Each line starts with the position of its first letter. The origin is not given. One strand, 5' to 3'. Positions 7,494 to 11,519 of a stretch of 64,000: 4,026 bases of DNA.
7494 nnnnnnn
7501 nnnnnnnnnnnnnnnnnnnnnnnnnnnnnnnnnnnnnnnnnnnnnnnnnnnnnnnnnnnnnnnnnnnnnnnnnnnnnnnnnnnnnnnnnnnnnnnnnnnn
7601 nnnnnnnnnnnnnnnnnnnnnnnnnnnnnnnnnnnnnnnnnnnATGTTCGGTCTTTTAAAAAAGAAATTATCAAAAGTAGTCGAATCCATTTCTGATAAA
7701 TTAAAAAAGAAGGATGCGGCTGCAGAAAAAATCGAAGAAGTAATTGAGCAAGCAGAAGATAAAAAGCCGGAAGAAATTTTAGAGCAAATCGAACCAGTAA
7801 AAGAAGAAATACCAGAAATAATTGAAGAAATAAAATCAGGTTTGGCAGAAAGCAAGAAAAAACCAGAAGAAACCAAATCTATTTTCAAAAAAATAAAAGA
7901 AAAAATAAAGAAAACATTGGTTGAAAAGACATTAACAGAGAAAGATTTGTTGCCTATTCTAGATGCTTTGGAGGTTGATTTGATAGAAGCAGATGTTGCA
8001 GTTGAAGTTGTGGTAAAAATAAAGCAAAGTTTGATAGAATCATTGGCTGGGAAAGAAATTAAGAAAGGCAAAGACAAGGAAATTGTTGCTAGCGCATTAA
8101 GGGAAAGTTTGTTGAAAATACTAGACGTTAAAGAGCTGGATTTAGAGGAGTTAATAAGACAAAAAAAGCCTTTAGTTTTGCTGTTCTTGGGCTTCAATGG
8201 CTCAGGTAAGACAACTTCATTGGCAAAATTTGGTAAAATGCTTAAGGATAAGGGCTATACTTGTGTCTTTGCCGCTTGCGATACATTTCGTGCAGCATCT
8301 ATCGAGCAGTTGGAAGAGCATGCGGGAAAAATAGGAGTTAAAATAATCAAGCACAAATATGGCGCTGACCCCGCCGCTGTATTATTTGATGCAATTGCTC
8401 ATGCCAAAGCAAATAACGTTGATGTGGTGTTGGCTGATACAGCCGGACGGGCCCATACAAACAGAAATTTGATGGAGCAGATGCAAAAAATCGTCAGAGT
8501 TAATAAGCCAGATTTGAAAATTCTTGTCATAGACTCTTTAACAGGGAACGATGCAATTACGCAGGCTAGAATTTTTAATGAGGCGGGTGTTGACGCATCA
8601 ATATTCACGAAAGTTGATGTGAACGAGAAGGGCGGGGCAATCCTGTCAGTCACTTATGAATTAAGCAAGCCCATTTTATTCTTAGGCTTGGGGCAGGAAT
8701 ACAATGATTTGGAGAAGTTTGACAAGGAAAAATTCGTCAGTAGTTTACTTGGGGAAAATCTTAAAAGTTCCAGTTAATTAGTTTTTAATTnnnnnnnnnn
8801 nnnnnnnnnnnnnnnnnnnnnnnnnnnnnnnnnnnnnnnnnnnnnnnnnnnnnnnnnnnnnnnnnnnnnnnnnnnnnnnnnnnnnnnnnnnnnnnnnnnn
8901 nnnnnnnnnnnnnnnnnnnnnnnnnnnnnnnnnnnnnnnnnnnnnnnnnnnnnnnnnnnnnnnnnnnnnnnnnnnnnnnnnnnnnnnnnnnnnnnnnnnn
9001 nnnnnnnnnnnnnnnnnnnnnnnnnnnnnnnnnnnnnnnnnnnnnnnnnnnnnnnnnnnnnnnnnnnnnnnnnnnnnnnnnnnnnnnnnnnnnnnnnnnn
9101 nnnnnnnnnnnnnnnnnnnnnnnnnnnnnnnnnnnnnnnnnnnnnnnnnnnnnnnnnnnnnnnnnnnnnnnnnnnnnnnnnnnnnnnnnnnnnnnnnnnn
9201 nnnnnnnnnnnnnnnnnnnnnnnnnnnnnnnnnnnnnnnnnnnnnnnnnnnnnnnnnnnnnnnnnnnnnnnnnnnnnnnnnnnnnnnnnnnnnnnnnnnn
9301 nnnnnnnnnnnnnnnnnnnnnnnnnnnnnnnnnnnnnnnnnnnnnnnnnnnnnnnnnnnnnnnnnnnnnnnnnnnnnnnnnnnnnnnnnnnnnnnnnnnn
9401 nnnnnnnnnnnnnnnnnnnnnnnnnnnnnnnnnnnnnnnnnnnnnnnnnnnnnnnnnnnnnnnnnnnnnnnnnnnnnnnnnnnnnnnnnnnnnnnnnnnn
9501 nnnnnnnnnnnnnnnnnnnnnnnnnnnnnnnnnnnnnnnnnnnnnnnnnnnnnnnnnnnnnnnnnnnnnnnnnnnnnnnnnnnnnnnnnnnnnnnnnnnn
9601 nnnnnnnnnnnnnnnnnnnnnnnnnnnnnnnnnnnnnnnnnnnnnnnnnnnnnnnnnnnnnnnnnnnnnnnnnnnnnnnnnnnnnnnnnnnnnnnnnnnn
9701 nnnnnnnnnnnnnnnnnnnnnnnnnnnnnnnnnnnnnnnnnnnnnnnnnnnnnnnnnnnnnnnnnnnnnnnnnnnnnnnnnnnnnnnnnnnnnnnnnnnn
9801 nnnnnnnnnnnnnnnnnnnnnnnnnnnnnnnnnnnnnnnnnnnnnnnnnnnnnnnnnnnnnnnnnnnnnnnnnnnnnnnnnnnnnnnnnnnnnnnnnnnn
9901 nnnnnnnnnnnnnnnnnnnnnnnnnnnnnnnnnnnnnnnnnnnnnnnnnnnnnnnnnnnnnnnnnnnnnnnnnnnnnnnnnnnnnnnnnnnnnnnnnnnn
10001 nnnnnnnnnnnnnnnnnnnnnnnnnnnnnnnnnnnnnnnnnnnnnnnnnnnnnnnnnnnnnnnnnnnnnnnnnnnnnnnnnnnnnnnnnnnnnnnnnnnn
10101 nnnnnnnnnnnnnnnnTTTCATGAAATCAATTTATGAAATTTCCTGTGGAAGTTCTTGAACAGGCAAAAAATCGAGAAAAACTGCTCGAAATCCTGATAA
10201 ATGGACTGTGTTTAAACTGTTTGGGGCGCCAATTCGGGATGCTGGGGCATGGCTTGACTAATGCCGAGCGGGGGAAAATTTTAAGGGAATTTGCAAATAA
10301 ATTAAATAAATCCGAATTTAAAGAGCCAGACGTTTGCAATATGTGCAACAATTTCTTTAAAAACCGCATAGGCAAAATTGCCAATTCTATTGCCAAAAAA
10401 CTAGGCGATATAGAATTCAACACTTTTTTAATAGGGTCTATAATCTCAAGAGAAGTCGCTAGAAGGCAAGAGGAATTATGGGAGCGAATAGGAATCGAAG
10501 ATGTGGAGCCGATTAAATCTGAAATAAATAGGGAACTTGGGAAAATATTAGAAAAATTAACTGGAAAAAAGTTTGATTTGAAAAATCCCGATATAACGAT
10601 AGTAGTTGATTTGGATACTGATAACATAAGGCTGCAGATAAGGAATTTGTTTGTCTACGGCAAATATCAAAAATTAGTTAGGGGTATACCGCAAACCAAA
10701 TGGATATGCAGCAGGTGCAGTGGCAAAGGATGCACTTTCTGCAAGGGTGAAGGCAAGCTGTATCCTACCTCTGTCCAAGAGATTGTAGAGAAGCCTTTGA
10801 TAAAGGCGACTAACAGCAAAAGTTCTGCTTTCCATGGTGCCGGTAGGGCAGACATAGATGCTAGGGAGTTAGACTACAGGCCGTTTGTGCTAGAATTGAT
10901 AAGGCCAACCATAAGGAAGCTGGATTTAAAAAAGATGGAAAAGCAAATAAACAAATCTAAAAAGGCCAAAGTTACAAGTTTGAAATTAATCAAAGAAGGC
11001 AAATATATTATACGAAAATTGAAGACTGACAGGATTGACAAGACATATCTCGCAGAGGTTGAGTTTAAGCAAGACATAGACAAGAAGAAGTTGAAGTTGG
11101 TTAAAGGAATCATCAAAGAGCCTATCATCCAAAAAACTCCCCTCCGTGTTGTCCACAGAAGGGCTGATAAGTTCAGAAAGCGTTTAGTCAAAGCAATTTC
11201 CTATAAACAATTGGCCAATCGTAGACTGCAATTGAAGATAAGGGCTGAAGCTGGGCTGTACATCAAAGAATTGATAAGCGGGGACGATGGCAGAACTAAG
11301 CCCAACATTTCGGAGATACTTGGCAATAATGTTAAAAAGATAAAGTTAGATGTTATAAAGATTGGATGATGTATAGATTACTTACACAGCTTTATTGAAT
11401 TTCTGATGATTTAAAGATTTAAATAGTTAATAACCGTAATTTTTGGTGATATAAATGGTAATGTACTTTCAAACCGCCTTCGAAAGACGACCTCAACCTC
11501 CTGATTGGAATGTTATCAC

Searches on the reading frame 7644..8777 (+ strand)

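Call 46: search_protein_families(library=pfam, proteins=[window:7644-8777:+], max_evalue=0.0001)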
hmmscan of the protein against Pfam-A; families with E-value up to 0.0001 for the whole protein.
window:7644-8777:+ (377 aa): 3 families
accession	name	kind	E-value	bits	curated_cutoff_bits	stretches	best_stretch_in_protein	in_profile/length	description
PF00448.28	SRP54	-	2.1e-70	236.8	22.7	1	177-370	2-196/196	SRP54-type protein, GTPase domain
PF02881.24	SRP54_N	-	7.1e-08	33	22.4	1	83-156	4-75/75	SRP54-type protein, helical bundle domain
PF13604.12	AAA_30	-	7.5e-05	23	27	0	175-283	17-111/191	AAA domain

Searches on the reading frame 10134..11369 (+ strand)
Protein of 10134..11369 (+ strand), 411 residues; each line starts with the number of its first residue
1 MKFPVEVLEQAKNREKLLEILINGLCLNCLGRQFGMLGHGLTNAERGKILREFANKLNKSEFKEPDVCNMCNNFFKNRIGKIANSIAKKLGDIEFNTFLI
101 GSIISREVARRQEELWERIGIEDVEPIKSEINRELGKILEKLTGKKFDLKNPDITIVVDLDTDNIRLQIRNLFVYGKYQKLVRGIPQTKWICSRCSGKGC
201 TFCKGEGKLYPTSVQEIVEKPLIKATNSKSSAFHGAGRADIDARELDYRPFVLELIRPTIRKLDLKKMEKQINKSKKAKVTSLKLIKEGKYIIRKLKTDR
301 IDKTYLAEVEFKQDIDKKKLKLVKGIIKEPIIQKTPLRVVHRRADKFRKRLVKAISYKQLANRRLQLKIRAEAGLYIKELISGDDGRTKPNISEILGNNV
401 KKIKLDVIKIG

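Call 46: search_protein_families(library=pfam, proteins=[window:10134-11369:+], max_evalue=0.0001)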
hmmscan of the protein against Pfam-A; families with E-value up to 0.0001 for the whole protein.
window:10134-11369:+ (411 aa): 3 families
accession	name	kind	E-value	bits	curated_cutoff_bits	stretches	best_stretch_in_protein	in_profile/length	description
PF21238.2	Pus10_C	-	1.4e-62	211.7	27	1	173-410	1-231/232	Pus10, C-terminal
PF22023.1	Pus10_THUMP_arc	-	8.8e-27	93.5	28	1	83-159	2-78/78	Pus10 THUMP domain, archaeal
PF02926.22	THUMP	-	2.5e-06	28.3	20.6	1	127-169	40-83/84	THUMP domain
